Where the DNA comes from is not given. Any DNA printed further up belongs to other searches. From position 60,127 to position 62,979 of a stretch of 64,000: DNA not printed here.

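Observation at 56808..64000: ligA-mrfA-mrfB-hybrid GAF histidine kinase gene string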

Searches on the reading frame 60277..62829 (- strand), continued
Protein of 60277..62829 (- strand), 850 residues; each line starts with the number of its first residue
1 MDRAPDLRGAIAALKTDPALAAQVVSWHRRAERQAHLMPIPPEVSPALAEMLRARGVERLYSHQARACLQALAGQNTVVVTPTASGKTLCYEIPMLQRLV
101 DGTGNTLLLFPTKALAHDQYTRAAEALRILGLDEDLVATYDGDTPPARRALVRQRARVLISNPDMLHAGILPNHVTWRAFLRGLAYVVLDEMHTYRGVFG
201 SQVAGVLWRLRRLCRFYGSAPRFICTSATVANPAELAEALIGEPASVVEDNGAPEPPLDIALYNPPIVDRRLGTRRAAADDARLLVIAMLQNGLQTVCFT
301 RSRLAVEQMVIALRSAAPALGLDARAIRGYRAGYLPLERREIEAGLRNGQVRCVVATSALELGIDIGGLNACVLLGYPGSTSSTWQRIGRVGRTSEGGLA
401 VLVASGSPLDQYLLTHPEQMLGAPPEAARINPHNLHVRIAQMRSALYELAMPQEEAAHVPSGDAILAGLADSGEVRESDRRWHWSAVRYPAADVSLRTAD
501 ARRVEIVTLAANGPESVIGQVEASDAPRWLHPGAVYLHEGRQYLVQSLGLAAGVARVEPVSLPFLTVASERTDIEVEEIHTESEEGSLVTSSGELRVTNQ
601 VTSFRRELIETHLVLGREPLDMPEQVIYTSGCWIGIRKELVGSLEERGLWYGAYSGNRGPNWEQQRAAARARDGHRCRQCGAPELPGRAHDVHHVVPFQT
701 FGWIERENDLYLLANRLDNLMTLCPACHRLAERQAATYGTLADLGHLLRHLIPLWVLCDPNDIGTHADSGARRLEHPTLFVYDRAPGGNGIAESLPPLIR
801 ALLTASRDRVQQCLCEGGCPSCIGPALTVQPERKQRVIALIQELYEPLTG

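Call 13: find_homologous_proteins(query=window:60277-62829:-)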
Query window:60277-62829:- (850 aa): 8000 proteins with E <= 0.001 among 8000 candidates; the best 120 are listed.
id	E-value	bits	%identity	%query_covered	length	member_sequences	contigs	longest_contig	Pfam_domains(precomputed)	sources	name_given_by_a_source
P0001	0.0e+0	1917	100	100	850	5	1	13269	PF00270.36,PF09369.16,PF01844.30,PF00271.38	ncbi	-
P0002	0.0e+0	1264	68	98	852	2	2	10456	PF00270.36,PF09369.16,PF01844.30,PF00271.38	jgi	jgi:DEAD/DEAH box helicase domain-containing protein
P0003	0.0e+0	1263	68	99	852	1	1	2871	PF00270.36,PF09369.16,PF00271.38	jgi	jgi:DEAD/DEAH box helicase domain-containing protein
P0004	0.0e+0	1251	65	99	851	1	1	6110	PF00270.36,PF09369.16,PF01844.30,PF00271.38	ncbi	ncbi:MAG: DEAD/DEAH box helicase [Anaerolineae bacterium]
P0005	0.0e+0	1222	65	99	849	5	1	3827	PF00270.36,PF09369.16,PF01844.30,PF00271.38,PF04851.22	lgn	-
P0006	0.0e+0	1207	64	99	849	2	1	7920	PF00270.36,PF09369.16,PF01844.30,PF00271.38,PF04851.22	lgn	-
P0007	0.0e+0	1190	63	99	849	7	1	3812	PF00270.36,PF09369.16,PF01844.30,PF00271.38,PF04851.22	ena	-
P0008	0.0e+0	1162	62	99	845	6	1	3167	PF00270.36,PF09369.16,PF01844.30,PF00271.38,PF22982.4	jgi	-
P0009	0.0e+0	1070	61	93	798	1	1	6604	PF00270.36,PF09369.16,PF01844.30,PF00271.38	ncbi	-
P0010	0.0e+0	1033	69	78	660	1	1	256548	PF09369.16,PF00271.38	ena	-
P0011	0.0e+0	1026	56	99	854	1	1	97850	PF00270.36,PF09369.16,PF01844.30,PF00271.38,PF04851.22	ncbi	-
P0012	0.0e+0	1020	57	98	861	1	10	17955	PF00270.36,PF09369.16,PF01844.30,PF00271.38,PF04851.22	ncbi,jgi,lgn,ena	jgi:DEAD/DEAH box helicase domain-containing protein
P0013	0.0e+0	1018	56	98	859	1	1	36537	PF00270.36,PF09369.16,PF00271.38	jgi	jgi:DEAD/DEAH box helicase domain-containing protein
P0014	0.0e+0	1017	56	98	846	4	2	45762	PF00270.36,PF09369.16,PF01844.30,PF00271.38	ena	-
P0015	8.6e-297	1005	58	94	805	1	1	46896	PF00270.36,PF09369.16,PF01844.30,PF00271.38,PF04851.22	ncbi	-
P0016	6.7e-291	985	55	99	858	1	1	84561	PF00270.36,PF09369.16,PF01844.30,PF00271.38,PF04851.22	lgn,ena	-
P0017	1.2e-267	908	51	97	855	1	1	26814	PF00270.36,PF09369.16,PF01844.30,PF00271.38,PF22982.4,PF04851.22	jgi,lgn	jgi:DEAD/DEAH box helicase domain-containing protein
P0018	8.8e-267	906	51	97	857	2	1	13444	PF00270.36,PF09369.16,PF01844.30,PF00271.38,PF22982.4,PF04851.22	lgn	-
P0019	5.0e-265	900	52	98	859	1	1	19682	PF00270.36,PF09369.16,PF01844.30,PF00271.38,PF22982.4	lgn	-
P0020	9.1e-265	899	50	97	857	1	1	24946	PF00270.36,PF09369.16,PF01844.30,PF00271.38,PF22982.4,PF04851.22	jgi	jgi:DEAD/DEAH box helicase domain-containing protein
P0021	6.9e-263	893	51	98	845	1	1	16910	PF00270.36,PF09369.16,PF01844.30,PF00271.38,PF22982.4,PF04851.22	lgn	-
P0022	1.6e-260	885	50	97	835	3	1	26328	PF00270.36,PF09369.16,PF01844.30,PF00271.38,PF22982.4,PF04851.22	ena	-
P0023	2.1e-260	884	49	99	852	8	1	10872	PF00270.36,PF09369.16,PF01844.30,PF00271.38,PF22982.4,PF04851.22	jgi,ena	-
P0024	2.6e-260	884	50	98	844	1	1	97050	PF00270.36,PF09369.16,PF01844.30,PF00271.38,PF22982.4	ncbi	ncbi:MAG: DEAD/DEAH box helicase [Anaerolineae bacterium]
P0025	4.7e-260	883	51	97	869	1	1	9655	PF00270.36,PF09369.16,PF01844.30,PF00271.38,PF22982.4,PF04851.22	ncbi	-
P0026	2.3e-259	881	50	98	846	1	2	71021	PF00270.36,PF09369.16,PF01844.30,PF00271.38,PF22982.4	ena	-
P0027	2.5e-259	881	49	99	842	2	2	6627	PF00270.36,PF09369.16,PF01844.30,PF00271.38,PF22982.4,PF04851.22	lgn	-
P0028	1.2e-257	875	49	98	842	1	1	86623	PF00270.36,PF09369.16,PF01844.30,PF00271.38,PF22982.4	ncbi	ncbi:MAG: DEAD/DEAH box helicase [Anaerolineae bacterium]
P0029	3.9e-257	874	50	97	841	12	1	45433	PF00270.36,PF09369.16,PF01844.30,PF00271.38,PF22982.4,PF04851.22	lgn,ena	-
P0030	3.7e-256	870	50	98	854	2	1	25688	PF00270.36,PF09369.16,PF01844.30,PF00271.38,PF22982.4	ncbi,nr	ncbi:MAG: DEAD/DEAH box helicase [Anaerolineae bacterium]|nr:DEAD/DEAH box helicase [Anaerolineae ba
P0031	1.2e-255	869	50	97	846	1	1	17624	PF13391.13,PF00270.36,PF09369.16,PF01844.30,PF00271.38,PF22982.4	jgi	-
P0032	8.5e-255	866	49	99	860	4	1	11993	PF00270.36,PF09369.16,PF01844.30,PF00271.38,PF22982.4,PF04851.22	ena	-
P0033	4.1e-253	860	49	97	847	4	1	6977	PF00270.36,PF09369.16,PF01844.30,PF00271.38,PF22982.4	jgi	-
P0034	1.4e-252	859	49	99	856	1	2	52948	PF00270.36,PF09369.16,PF01844.30,PF00271.38,PF22982.4,PF04851.22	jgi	jgi:DEAD/DEAH box helicase domain-containing protein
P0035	3.6e-250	851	48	99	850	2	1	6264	PF00270.36,PF09369.16,PF01844.30,PF00271.38,PF22982.4,PF04851.22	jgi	jgi:DEAD/DEAH box helicase domain-containing protein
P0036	4.2e-250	850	49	97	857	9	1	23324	PF00270.36,PF09369.16,PF01844.30,PF00271.38,PF22982.4,PF04851.22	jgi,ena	-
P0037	7.6e-250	850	49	97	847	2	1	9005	PF00270.36,PF09369.16,PF01844.30,PF00271.38,PF22982.4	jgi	-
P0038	6.5e-249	846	48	98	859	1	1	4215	PF00270.36,PF09369.16,PF01844.30,PF00271.38,PF22982.4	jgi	jgi:DEAD/DEAH box helicase domain-containing protein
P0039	4.6e-248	844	49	98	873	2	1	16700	PF00270.36,PF09369.16,PF01844.30,PF00271.38,PF22982.4,PF04851.22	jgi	-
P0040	4.8e-247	840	48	98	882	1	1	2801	PF00270.36,PF09369.16,PF01844.30,PF00271.38,PF22982.4,PF04851.22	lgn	-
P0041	8.5e-247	839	49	98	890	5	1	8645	PF00270.36,PF09369.16,PF01844.30,PF00271.38,PF22982.4,PF04851.22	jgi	jgi:DEAD/DEAH box helicase domain-containing protein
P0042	8.9e-247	839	49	97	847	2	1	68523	PF00270.36,PF09369.16,PF01844.30,PF00271.38,PF22982.4,PF04851.22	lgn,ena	-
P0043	1.9e-246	838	47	98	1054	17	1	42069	PF00270.36,PF09369.16,PF01844.30,PF00271.38,PF22982.4,PF04851.22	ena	-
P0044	5.0e-246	837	48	97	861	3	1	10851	PF00270.36,PF09369.16,PF01844.30,PF00271.38,PF22982.4,PF04851.22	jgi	-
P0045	3.6e-245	834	49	98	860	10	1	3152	PF00270.36,PF09369.16,PF01844.30,PF00271.38,PF22982.4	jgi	jgi:DEAD/DEAH box helicase domain-containing protein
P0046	4.4e-245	834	48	97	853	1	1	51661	PF00270.36,PF09369.16,PF01844.30,PF00271.38,PF22982.4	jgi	jgi:DEAD/DEAH box helicase domain-containing protein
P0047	5.0e-245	834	49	97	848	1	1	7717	PF00270.36,PF09369.16,PF01844.30,PF00271.38,PF22982.4,PF04851.22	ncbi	ncbi:MAG: DEAD/DEAH box helicase [Anaerolineae bacterium]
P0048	5.2e-245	834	48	97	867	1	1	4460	PF00270.36,PF09369.16,PF01844.30,PF00271.38,PF22982.4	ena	-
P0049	5.5e-245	833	48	97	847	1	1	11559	PF00270.36,PF09369.16,PF01844.30,PF00271.38,PF22982.4,PF04851.22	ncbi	-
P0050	6.9e-245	833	50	95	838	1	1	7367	PF00270.36,PF09369.16,PF01844.30,PF00271.38,PF04851.22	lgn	-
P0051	1.1e-244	832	49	98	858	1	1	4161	PF00270.36,PF09369.16,PF01844.30,PF00271.38,PF22982.4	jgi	jgi:DEAD/DEAH box helicase domain-containing protein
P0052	1.7e-244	832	48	99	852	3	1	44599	PF00270.36,PF09369.16,PF01844.30,PF00271.38,PF22982.4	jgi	-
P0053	6.6e-244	830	48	98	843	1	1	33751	PF00270.36,PF09369.16,PF01844.30,PF00271.38,PF22982.4,PF04851.22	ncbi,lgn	ncbi:MAG: DEAD/DEAH box helicase [Chloroflexota bacterium]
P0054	2.3e-243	828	47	97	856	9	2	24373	PF00270.36,PF09369.16,PF01844.30,PF00271.38,PF22982.4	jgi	jgi:DEAD/DEAH box helicase domain-containing protein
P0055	3.3e-243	828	48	97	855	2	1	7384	PF00270.36,PF09369.16,PF01844.30,PF00271.38,PF22982.4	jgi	jgi:DEAD/DEAH box helicase domain-containing protein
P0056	3.6e-243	827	48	97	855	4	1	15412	PF00270.36,PF09369.16,PF01844.30,PF00271.38,PF22982.4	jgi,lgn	jgi:DEAD/DEAH box helicase domain-containing protein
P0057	5.9e-243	827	48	95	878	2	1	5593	PF00270.36,PF09369.16,PF01844.30,PF00271.38,PF22982.4,PF04851.22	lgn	-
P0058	7.4e-243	826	49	96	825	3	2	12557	PF00270.36,PF09369.16,PF01844.30,PF00271.38,PF22982.4,PF04851.22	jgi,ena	-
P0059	3.1e-242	824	48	97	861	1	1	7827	PF00270.36,PF09369.16,PF01844.30,PF00271.38,PF22982.4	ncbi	-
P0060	7.5e-242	823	46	99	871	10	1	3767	PF00270.36,PF09369.16,PF01844.30,PF00271.38,PF22982.4,PF04851.22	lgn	-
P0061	1.8e-241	822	48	99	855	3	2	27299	PF00270.36,PF09369.16,PF01844.30,PF00271.38,PF22982.4,PF04851.22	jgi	jgi:DEAD/DEAH box helicase domain-containing protein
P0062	1.9e-241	822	47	99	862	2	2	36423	PF00270.36,PF09369.16,PF01844.30,PF00271.38,PF22982.4,PF04851.22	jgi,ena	-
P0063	2.0e-241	822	47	99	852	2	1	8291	PF00270.36,PF09369.16,PF01844.30,PF00271.38,PF22982.4,PF04851.22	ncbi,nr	ncbi:MAG: DEAD/DEAH box helicase [Chloroflexi bacterium]|nr:DEAD/DEAH box helicase [Chloroflexota ba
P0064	3.9e-241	821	47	97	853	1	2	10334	PF00270.36,PF09369.16,PF01844.30,PF00271.38,PF22982.4,PF04851.22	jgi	jgi:DEAD/DEAH box helicase domain-containing protein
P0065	4.9e-241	820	47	99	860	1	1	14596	PF00270.36,PF09369.16,PF01844.30,PF00271.38,PF22982.4,PF04851.22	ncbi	-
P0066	8.1e-241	820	48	96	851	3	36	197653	PF00270.36,PF09369.16,PF01844.30,PF00271.38,PF22982.4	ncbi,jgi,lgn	-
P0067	1.7e-240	819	48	96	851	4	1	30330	PF00270.36,PF09369.16,PF01844.30,PF00271.38,PF22982.4,PF04851.22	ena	-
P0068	2.2e-240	818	47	97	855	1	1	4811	PF00270.36,PF09369.16,PF01844.30,PF00271.38,PF22982.4,PF04851.22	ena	-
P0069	3.0e-240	818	47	99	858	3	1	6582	PF00270.36,PF09369.16,PF01844.30,PF00271.38,PF22982.4,PF04851.22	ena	-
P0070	3.8e-240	817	47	98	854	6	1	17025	PF00270.36,PF09369.16,PF01844.30,PF00271.38,PF22982.4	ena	-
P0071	3.8e-240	817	48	96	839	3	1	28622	PF00270.36,PF09369.16,PF00271.38,PF22982.4,PF04851.22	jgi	-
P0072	6.6e-240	817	46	97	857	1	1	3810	PF00270.36,PF09369.16,PF01844.30,PF00271.38,PF22982.4,PF04851.22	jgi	jgi:DEAD/DEAH box helicase domain-containing protein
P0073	7.2e-240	817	47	100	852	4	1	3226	PF00270.36,PF09369.16,PF01844.30,PF00271.38,PF22982.4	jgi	-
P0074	1.1e-239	816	48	98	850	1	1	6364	PF00270.36,PF09369.16,PF01844.30,PF00271.38,PF22982.4,PF04851.22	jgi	-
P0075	1.2e-239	816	49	97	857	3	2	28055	PF00270.36,PF09369.16,PF01844.30,PF00271.38,PF22982.4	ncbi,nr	ncbi:MAG: DEAD/DEAH box helicase [Chloroflexi bacterium]|nr:DEAD/DEAH box helicase [Chloroflexota ba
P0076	1.7e-239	815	46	97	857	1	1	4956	PF00270.36,PF09369.16,PF01844.30,PF00271.38,PF22982.4,PF04851.22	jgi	jgi:DEAD/DEAH box helicase domain-containing protein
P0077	2.0e-239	815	48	96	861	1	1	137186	PF00270.36,PF09369.16,PF01844.30,PF00271.38,PF22982.4,PF04851.22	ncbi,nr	ncbi:MAG: DEAD/DEAH box helicase [Caldilineales bacterium]|nr:DEAD/DEAH box helicase [Caldilineales 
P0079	2.2e-239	815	47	98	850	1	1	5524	PF00270.36,PF09369.16,PF01844.30,PF00271.38,PF22982.4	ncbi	-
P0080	2.6e-239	815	47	97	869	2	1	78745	PF00270.36,PF09369.16,PF01844.30,PF00271.38,PF22982.4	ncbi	-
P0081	2.9e-239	814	47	97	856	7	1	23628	PF00270.36,PF09369.16,PF01844.30,PF00271.38,PF22982.4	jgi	jgi:DEAD/DEAH box helicase domain-containing protein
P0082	7.0e-239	813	48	96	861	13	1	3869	PF00270.36,PF09369.16,PF01844.30,PF00271.38,PF22982.4,PF04851.22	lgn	-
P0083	8.1e-239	813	47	98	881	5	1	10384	PF00270.36,PF09369.16,PF01844.30,PF00271.38,PF22982.4,PF04851.22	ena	-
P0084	1.8e-238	812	47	97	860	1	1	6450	PF00270.36,PF09369.16,PF01844.30,PF00271.38,PF22982.4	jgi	jgi:DEAD/DEAH box helicase domain-containing protein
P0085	4.7e-238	811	48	99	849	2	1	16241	PF00270.36,PF09369.16,PF01844.30,PF00271.38,PF22982.4,PF04851.22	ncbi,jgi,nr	ncbi:MAG: DEAD/DEAH box helicase [Chloroflexi bacterium]|nr:DEAD/DEAH box helicase [Chloroflexota ba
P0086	7.1e-238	810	48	97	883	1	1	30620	PF00270.36,PF09369.16,PF01844.30,PF00271.38,PF22982.4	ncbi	-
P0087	1.0e-237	809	47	97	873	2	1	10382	PF00270.36,PF09369.16,PF01844.30,PF00271.38,PF22982.4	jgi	jgi:DEAD/DEAH box helicase domain-containing protein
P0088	1.0e-237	809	48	96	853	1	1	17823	PF00270.36,PF09369.16,PF01844.30,PF00271.38,PF22982.4,PF04851.22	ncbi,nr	ncbi:MAG: DEAD/DEAH box helicase [Caldilineae bacterium]|nr:MAG: DEAD/DEAH box helicase [Caldilineae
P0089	1.8e-237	809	48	98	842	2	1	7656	PF00270.36,PF09369.16,PF01844.30,PF00271.38,PF22982.4,PF04851.22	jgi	-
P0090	2.0e-237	808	47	97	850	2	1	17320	PF00270.36,PF09369.16,PF01844.30,PF00271.38,PF22982.4,PF04851.22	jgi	jgi:DEAD/DEAH box helicase domain-containing protein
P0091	5.2e-237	807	47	97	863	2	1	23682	PF00270.36,PF09369.16,PF01844.30,PF00271.38,PF22982.4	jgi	jgi:DEAD/DEAH box helicase domain-containing protein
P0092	2.0e-236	805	48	98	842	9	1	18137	PF00270.36,PF09369.16,PF01844.30,PF00271.38,PF22982.4,PF04851.22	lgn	-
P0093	2.3e-236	805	47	96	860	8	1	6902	PF00270.36,PF09369.16,PF00271.38,PF22982.4,PF04851.22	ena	-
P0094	3.2e-236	804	49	95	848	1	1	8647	PF00270.36,PF09369.16,PF01844.30,PF00271.38,PF22982.4,PF04851.22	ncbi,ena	-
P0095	3.3e-236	804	47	97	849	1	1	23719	PF00270.36,PF09369.16,PF01844.30,PF00271.38,PF22982.4,PF04851.22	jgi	jgi:DEAD/DEAH box helicase domain-containing protein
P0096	4.2e-236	804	47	99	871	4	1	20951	PF00270.36,PF09369.16,PF01844.30,PF00271.38,PF22982.4,PF04851.22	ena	-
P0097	7.0e-236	803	47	96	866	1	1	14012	PF00270.36,PF09369.16,PF01844.30,PF00271.38,PF22982.4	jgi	jgi:DEAD/DEAH box helicase domain-containing protein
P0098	3.5e-235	801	46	98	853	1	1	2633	PF00270.36,PF09369.16,PF01844.30,PF00271.38,PF22982.4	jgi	jgi:DEAD/DEAH box helicase domain-containing protein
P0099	6.0e-235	800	48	95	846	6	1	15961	PF00270.36,PF09369.16,PF01844.30,PF00271.38,PF22982.4,PF04851.22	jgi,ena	-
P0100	8.1e-235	800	46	99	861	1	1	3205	PF00270.36,PF09369.16,PF01844.30,PF00271.38,PF22982.4,PF04851.22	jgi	jgi:DEAD/DEAH box helicase domain-containing protein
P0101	8.1e-235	800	48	96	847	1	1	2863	PF00270.36,PF09369.16,PF00271.38,PF22982.4,PF04851.22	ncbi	-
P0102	9.2e-235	800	47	98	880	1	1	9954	PF00270.36,PF09369.16,PF01844.30,PF00271.38,PF22982.4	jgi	-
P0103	1.8e-234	799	47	98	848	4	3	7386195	PF00270.36,PF09369.16,PF01844.30,PF00271.38,PF22982.4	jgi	jgi:DEAD/DEAH box helicase domain-containing protein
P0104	1.9e-234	799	47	98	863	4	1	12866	PF00270.36,PF09369.16,PF01844.30,PF00271.38,PF22982.4,PF04851.22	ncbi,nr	ncbi:MAG: DEAD/DEAH box helicase [Chloroflexi bacterium]|nr:DEAD/DEAH box helicase [Chloroflexota ba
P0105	2.1e-234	798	46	98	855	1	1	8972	PF00270.36,PF09369.16,PF01844.30,PF00271.38,PF22982.4,PF04851.22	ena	-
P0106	2.9e-234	798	47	97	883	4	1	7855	PF00270.36,PF09369.16,PF01844.30,PF00271.38,PF22982.4,PF04851.22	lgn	-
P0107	2.1e-233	795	45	99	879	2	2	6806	PF00270.36,PF09369.16,PF01844.30,PF00271.38,PF22982.4,PF04851.22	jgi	jgi:DEAD/DEAH box helicase domain-containing protein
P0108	1.1e-232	793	47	98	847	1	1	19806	PF00270.36,PF09369.16,PF01844.30,PF00271.38,PF22982.4,PF04851.22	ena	-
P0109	1.6e-232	792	46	98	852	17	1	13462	PF00270.36,PF09369.16,PF01844.30,PF00271.38,PF22982.4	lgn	-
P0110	2.8e-232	791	47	98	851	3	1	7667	PF00270.36,PF09369.16,PF01844.30,PF00271.38,PF22982.4,PF04851.22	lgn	-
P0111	4.6e-232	791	47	98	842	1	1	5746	PF00270.36,PF09369.16,PF00271.38,PF22982.4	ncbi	-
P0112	4.9e-232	791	46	98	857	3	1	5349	PF00270.36,PF09369.16,PF00271.38,PF22982.4,PF04851.22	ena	-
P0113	5.1e-232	791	45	98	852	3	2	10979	PF00270.36,PF09369.16,PF01844.30,PF00271.38,PF22982.4,PF04851.22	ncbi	ncbi:MAG: DEAD/DEAH box helicase [Anaerolineae bacterium]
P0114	3.4e-231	788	47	99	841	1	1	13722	PF00270.36,PF09369.16,PF01844.30,PF00271.38,PF22982.4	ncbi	-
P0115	3.4e-231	788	46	98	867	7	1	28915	PF00270.36,PF09369.16,PF01844.30,PF00271.38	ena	-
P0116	4.3e-231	787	46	98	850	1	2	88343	PF00270.36,PF09369.16,PF01844.30,PF00271.38,PF22982.4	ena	-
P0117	5.1e-231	787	45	99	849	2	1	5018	PF00270.36,PF09369.16,PF00271.38,PF22982.4,PF04851.22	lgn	-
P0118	5.5e-231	787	47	99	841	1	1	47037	PF00270.36,PF09369.16,PF01844.30,PF00271.38,PF22982.4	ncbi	-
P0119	2.5e-230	785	48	99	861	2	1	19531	PF00270.36,PF09369.16,PF01844.30,PF00271.38,PF22982.4,PF04851.22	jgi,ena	-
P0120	2.6e-230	785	46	98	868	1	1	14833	PF00270.36,PF09369.16,PF01844.30,PF00271.38,PF22982.4,PF04851.22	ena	-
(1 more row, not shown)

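Call 15: find_encoding_contigs(protein=P0001, flank=10000, max_places=3)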
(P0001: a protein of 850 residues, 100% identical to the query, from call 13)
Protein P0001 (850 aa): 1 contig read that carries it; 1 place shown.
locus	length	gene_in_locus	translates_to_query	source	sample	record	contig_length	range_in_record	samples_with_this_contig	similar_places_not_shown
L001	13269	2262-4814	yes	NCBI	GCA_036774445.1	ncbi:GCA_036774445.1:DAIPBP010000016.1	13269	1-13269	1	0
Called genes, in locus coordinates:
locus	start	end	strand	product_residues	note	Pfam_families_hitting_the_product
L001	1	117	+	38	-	?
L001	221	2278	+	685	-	PF22745:Nlig-Ia, PF01653:DNA_ligase_aden, PF03120:OB_DNA_ligase, PF03119:DNA_ligase_ZBD (weak), PF14520:HHH_5 (weak), PF12826:HHH_2, PF00533:BRCT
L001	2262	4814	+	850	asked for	PF00270:DEAD, PF00271:Helicase_C, PF01844:HNH (weak), PF09369:MZB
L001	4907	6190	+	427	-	PF13482:RNase_H_2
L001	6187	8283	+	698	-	PF01590:GAF, PF13185:GAF_2, PF13492:GAF_3, PF00512:HisKA, PF02518:HATPase_c, PF00072:Response_reg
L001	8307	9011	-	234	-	PF09335:VTT_dom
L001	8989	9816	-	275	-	PF13302:Acetyltransf_3 (weak), PF00583:Acetyltransf_1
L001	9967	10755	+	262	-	PF01209:Ubie_methyltran (faint), PF13489:Methyltransf_23, PF08241:Methyltransf_11, PF08242:Methyltransf_12, PF13649:Methyltransf_25, PF13847:Methyltransf_31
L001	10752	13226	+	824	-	PF00515:TPR_1 (faint), PF13174:TPR_6 (faint), PF13176:TPR_7 (faint), PF13371:TPR_9 (faint), PF13424:TPR_12 (faint), PF13432:TPR_16 (weak), PF07719:TPR_2 (weak), PF01464:SLT, +2 more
